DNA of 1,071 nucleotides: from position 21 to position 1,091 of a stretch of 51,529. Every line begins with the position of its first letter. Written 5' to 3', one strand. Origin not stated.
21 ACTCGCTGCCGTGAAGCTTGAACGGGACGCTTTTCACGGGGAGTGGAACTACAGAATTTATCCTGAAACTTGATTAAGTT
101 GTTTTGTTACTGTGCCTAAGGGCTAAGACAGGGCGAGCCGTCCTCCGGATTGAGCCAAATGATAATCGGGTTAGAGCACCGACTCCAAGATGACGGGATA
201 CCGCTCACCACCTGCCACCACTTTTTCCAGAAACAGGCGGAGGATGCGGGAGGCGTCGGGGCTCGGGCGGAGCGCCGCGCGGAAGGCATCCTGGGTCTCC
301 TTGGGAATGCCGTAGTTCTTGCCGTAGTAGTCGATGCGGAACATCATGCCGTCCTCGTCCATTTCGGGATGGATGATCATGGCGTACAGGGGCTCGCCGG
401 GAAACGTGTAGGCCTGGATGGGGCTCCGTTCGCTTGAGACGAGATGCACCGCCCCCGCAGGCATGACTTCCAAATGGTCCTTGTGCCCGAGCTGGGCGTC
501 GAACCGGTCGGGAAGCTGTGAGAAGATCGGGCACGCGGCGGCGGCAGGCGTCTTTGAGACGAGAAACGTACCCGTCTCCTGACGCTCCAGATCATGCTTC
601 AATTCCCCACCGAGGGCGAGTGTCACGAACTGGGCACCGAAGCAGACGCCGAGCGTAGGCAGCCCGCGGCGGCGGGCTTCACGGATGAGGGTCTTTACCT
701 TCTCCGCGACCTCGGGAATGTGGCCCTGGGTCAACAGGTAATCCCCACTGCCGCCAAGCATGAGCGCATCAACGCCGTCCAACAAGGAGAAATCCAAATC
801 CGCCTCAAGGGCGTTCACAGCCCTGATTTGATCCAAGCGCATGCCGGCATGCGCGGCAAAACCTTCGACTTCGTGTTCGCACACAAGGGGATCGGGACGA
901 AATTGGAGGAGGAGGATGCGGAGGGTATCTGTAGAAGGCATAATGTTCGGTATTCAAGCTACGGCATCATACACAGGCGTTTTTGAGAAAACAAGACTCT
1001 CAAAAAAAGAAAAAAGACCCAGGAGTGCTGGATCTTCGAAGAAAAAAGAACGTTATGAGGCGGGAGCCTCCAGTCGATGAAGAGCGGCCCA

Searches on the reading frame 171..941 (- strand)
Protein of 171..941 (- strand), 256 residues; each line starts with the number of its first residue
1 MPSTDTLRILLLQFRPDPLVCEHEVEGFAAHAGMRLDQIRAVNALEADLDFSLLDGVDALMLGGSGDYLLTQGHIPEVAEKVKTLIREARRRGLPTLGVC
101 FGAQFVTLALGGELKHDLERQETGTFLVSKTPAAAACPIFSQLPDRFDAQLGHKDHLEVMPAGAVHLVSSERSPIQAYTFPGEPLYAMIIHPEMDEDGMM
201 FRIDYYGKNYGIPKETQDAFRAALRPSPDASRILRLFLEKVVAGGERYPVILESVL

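Call 5: search_protein_families(library=pfam, proteins=[window:171-941:-], max_evalue=0.1)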
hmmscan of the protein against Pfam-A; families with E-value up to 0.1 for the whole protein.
window:171-941:- (256 aa): 3 families
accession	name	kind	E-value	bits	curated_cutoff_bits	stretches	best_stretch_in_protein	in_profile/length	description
PF00117.34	GATase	-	4.7e-11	43.1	22.8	1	70-194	57-173/190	Glutamine amidotransferase class-I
PF07722.19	Peptidase_C26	-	1.9e-07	31.5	20.5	1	83-124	95-136/219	Peptidase C26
PF07685.20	GATase_3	-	0.0053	16.8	27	1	50-107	38-89/196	CobB/CobQ-like glutamine amidotransferase domain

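Call 6: search_protein_families(library=ncbifam, proteins=[window:171-941:-], max_evalue=0.1)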
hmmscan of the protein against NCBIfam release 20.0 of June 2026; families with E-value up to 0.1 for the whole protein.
window:171-941:- (256 aa): 23 families
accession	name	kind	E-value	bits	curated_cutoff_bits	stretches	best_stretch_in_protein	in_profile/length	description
NF005743.0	PRK07567.1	equivalog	9e-38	129.9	264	1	8-241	3-241/245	glutamine amidotransferase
NF006562.0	PRK09065.1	equivalog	2e-26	93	205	1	51-241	51-237/242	glutamine amidotransferase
NF005458.0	PRK07053.1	equivalog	8.6e-15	54.8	250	1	28-199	19-185/234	glutamine amidotransferase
NF001975.0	PRK00758.1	equivalog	6.4e-13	48.7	198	1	50-195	36-166/185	GMP synthase subunit A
TIGR00888.1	guaA_Nterm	equivalog_domain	3.6e-12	46.1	172.15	1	78-195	55-168/188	glutamine-hydrolyzing GMP synthase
NF000848.1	PRK00074.1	equivalog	5.5e-12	45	400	1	81-195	58-171/512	glutamine-hydrolyzing GMP synthase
NF004212.0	PRK05665.1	equivalog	5.2e-09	36.2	309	1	58-197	59-191/241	amidotransferase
NF006098.0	PRK08250.1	equivalog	7.4e-09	35.5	301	1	57-199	46-187/239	glutamine amidotransferase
NF005072.0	PRK06490.1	equivalog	2.7e-08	33.1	339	1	32-208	37-200/251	glutamine amidotransferase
NF010081.0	PRK13566.1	equivalog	1.4e-05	23.6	645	1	81-193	588-699/729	anthranilate synthase component I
NF005849.0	PRK07765.1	equivalog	2.9e-05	23.4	308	1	75-156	58-135/219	aminodeoxychorismate/anthranilate synthase component II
TIGR01815.1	TrpE-clade3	equivalog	4.5e-05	21.6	739.15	1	81-193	576-687/717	anthranilate synthase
NF005367.0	PRK06895.1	equivalog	0.0015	18.5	265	1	94-193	73-171/190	anthranilate synthase component II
NF002957.0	PRK03619.1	equivalog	0.0017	17.8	212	1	54-108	39-94/222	phosphoribosylformylglycinamidine synthase subunit PurQ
TIGR00566.1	trpG_papA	subfamily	0.0019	18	121.05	1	82-158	64-137/192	glutamine amidotransferase of anthranilate synthase or aminodeoxychorismate synthase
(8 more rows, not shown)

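Call 49: search_solved_structures(query=window:171-941:-, max_evalue=0.01)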
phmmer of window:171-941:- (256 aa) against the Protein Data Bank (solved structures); distinct sequences matched with E-value up to 0.01: 25.
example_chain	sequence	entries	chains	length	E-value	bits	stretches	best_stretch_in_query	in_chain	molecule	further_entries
7yc6_A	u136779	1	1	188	1.8e-13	53.9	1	77-194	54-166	GMP synthase [glutamine-hydrolyzing] subunit A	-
7d97_A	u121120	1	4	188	2e-12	50.5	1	77-194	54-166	GMP synthase [glutamine-hydrolyzing] subunit A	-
2lxn_A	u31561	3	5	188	2.3e-12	50.3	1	77-194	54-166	GMP synthase [glutamine-hydrolyzing] subunit A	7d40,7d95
8gr1_A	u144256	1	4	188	3.1e-12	49.9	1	77-194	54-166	GMP synthase [glutamine-hydrolyzing] subunit A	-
7d96_A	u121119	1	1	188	3.1e-12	49.9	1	77-194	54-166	GMP synthase [glutamine-hydrolyzing] subunit A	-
8gr3_A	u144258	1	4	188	8.3e-12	48.5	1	77-194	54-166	GMP synthase [glutamine-hydrolyzing] subunit A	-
2a9v_A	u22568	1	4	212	2.1e-10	43.8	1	45-196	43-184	GMP synthase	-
2ywb_A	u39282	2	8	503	1.2e-07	34.9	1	92-196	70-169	GMP synthase [glutamine-hydrolyzing]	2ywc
5tw7_A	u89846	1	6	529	1.4e-06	31.3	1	93-195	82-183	GMP synthase [glutamine-hydrolyzing]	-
1wl8_A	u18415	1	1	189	1.8e-06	31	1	91-195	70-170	GMP synthase [glutamine-hydrolyzing] subunit A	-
2d7j_A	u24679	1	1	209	2.3e-06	30.6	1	91-195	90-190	GMP synthase [glutamine-hydrolyzing] subunit A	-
3l7n_A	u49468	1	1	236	4.7e-06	29.6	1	55-194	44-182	Putative uncharacterized protein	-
9xfs_A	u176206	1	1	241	5.6e-06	29.4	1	75-196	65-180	Glutamine amidotransferase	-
1o1y_A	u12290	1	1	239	1.5e-05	28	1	84-204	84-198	conserved hypothetical protein TM1158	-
9k7i_A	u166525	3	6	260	2.7e-05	27.1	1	50-225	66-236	Gamma-glutamyl peptidase 1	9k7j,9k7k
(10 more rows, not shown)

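Call 84: search_protein_families(library=padloc, proteins=[window:171-941:-], max_evalue=0.01)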
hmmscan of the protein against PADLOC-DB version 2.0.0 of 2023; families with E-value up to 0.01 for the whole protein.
window:171-941:- (256 aa): 0 families

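Call 90: find_homologous_proteins(query=window:171-941:-, max_evalue=1e-20)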
Query window:171-941:- (256 aa): 30 proteins with E <= 1e-20 among 5286 candidates.
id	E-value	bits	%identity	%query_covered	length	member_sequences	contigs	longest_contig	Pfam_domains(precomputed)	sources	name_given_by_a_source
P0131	5.8e-167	572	100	100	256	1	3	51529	PF07722.20,PF00117.35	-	-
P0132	1.2e-105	371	65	98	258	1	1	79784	PF07722.20,PF00117.35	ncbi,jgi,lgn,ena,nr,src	ncbi:MAG TPA: type 1 glutamine amidotransferase [Patescibacteria group bacterium]|nr:type 1 glutamin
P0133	5.7e-103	362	65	98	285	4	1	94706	PF07722.20,PF00117.35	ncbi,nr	ncbi:TPA: hypothetical protein DD617_02235 [Candidatus Uhrbacteria bacterium]|nr:hypothetical protei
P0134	1.9e-78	282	53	95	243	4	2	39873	PF07722.20,PF00117.35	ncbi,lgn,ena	-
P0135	8.1e-76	273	53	92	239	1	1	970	PF00117.35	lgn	-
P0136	3.0e-74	268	53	91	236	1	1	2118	PF07722.20,PF00117.35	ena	-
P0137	2.1e-73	265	50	97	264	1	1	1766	PF07722.20,PF00117.35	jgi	jgi:GMP synthase (glutamine-hydrolysing)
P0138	3.2e-73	264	52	91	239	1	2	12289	PF00117.35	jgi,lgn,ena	-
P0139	7.3e-71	257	51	93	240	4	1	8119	PF00117.35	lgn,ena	-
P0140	6.3e-70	254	49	93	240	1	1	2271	PF00117.35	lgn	-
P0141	4.6e-68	248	49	96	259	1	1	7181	PF00117.35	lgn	-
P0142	6.0e-67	244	50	93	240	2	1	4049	PF00117.35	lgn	-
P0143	4.6e-65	238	44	96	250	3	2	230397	PF00117.35,PF07685.21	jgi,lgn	jgi:GMP synthase (glutamine-hydrolysing)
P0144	2.5e-64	235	45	95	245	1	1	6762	PF07722.20,PF00117.35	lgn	-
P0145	2.4e-63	232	44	95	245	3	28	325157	PF00117.35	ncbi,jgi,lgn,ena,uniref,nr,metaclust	ncbi:hypothetical protein COY25_02225 [Candidatus Uhrbacteria bacterium CG_4_10_14_0_2_um_filter_41_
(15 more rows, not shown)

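Call 96: search_solved_structures(query=A7, max_evalue=0.00001)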
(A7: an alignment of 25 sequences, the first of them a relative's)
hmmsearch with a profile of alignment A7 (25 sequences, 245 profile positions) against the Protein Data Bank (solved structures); distinct sequences matched with E-value up to 0.00001: 37.
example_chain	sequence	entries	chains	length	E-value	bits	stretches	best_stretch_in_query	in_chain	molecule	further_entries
7yc6_A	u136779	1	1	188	4.6e-29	104.9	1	75-194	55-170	GMP synthase [glutamine-hydrolyzing] subunit A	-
2lxn_A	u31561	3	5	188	1.9e-28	102.9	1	75-194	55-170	GMP synthase [glutamine-hydrolyzing] subunit A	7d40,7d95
7d97_A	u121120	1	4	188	4.7e-28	101.6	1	75-194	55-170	GMP synthase [glutamine-hydrolyzing] subunit A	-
7d96_A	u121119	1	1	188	6.6e-28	101.1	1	75-194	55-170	GMP synthase [glutamine-hydrolyzing] subunit A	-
8gr1_A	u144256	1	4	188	4.6e-27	98.4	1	75-194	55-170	GMP synthase [glutamine-hydrolyzing] subunit A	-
8gr3_A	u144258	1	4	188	5.3e-27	98.2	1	75-194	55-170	GMP synthase [glutamine-hydrolyzing] subunit A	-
2d7j_A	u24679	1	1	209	9e-25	90.9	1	73-194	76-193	GMP synthase [glutamine-hydrolyzing] subunit A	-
1wl8_A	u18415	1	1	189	2.5e-24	89.4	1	73-194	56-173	GMP synthase [glutamine-hydrolyzing] subunit A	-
2a9v_A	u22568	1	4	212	2.7e-24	89.3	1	40-194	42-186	GMP synthase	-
9k7i_A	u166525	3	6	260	6.5e-21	78.2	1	28-226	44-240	Gamma-glutamyl peptidase 1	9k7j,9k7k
1o1y_A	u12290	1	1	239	8.5e-21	77.8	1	20-238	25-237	conserved hypothetical protein TM1158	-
5tw7_A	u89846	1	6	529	1.4e-19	73.9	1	89-194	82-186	GMP synthase [glutamine-hydrolyzing]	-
9k7l_A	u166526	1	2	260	4.6e-19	72.2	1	28-226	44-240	Gamma-glutamyl peptidase 1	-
1gpm_A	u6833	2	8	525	8.5e-18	68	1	83-199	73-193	GMP SYNTHETASE | GMP synthase [glutamine-hydrolyzing]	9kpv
2ywb_A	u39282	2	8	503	1.5e-17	67.2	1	88-192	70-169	GMP synthase [glutamine-hydrolyzing]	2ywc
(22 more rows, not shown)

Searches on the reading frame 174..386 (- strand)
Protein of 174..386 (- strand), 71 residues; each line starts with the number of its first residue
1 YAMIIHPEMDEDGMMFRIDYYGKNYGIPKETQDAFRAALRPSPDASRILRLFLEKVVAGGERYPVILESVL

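Call 105: search_solved_structures(query=window:174-386:-, max_evalue=10, show_alignments=5)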
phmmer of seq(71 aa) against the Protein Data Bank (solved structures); distinct sequences matched with E-value up to 10: 7.
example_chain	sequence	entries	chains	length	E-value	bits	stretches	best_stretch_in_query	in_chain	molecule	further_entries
3vhl_A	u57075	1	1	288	0.16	15.3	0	13-55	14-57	Dedicator of cytokinesis protein 8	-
8tvl_A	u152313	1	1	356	0.22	14.9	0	29-58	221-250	Plasminogen-binding group A streptococcal M-like protein PAM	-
2a1v_A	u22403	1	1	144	0.37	14.2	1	9-58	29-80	conserved hypothetical protein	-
3o7x_A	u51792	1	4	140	0.83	13.1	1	16-43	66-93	Piwi-like protein 2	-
3qir_A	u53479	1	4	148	0.92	13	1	16-43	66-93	Piwi-like protein 2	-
4u96_A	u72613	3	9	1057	1.2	12.5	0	31-68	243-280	Multidrug efflux pump subunit AcrB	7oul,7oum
9d01_A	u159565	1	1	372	1.6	12.2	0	30-66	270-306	a-iTHR-201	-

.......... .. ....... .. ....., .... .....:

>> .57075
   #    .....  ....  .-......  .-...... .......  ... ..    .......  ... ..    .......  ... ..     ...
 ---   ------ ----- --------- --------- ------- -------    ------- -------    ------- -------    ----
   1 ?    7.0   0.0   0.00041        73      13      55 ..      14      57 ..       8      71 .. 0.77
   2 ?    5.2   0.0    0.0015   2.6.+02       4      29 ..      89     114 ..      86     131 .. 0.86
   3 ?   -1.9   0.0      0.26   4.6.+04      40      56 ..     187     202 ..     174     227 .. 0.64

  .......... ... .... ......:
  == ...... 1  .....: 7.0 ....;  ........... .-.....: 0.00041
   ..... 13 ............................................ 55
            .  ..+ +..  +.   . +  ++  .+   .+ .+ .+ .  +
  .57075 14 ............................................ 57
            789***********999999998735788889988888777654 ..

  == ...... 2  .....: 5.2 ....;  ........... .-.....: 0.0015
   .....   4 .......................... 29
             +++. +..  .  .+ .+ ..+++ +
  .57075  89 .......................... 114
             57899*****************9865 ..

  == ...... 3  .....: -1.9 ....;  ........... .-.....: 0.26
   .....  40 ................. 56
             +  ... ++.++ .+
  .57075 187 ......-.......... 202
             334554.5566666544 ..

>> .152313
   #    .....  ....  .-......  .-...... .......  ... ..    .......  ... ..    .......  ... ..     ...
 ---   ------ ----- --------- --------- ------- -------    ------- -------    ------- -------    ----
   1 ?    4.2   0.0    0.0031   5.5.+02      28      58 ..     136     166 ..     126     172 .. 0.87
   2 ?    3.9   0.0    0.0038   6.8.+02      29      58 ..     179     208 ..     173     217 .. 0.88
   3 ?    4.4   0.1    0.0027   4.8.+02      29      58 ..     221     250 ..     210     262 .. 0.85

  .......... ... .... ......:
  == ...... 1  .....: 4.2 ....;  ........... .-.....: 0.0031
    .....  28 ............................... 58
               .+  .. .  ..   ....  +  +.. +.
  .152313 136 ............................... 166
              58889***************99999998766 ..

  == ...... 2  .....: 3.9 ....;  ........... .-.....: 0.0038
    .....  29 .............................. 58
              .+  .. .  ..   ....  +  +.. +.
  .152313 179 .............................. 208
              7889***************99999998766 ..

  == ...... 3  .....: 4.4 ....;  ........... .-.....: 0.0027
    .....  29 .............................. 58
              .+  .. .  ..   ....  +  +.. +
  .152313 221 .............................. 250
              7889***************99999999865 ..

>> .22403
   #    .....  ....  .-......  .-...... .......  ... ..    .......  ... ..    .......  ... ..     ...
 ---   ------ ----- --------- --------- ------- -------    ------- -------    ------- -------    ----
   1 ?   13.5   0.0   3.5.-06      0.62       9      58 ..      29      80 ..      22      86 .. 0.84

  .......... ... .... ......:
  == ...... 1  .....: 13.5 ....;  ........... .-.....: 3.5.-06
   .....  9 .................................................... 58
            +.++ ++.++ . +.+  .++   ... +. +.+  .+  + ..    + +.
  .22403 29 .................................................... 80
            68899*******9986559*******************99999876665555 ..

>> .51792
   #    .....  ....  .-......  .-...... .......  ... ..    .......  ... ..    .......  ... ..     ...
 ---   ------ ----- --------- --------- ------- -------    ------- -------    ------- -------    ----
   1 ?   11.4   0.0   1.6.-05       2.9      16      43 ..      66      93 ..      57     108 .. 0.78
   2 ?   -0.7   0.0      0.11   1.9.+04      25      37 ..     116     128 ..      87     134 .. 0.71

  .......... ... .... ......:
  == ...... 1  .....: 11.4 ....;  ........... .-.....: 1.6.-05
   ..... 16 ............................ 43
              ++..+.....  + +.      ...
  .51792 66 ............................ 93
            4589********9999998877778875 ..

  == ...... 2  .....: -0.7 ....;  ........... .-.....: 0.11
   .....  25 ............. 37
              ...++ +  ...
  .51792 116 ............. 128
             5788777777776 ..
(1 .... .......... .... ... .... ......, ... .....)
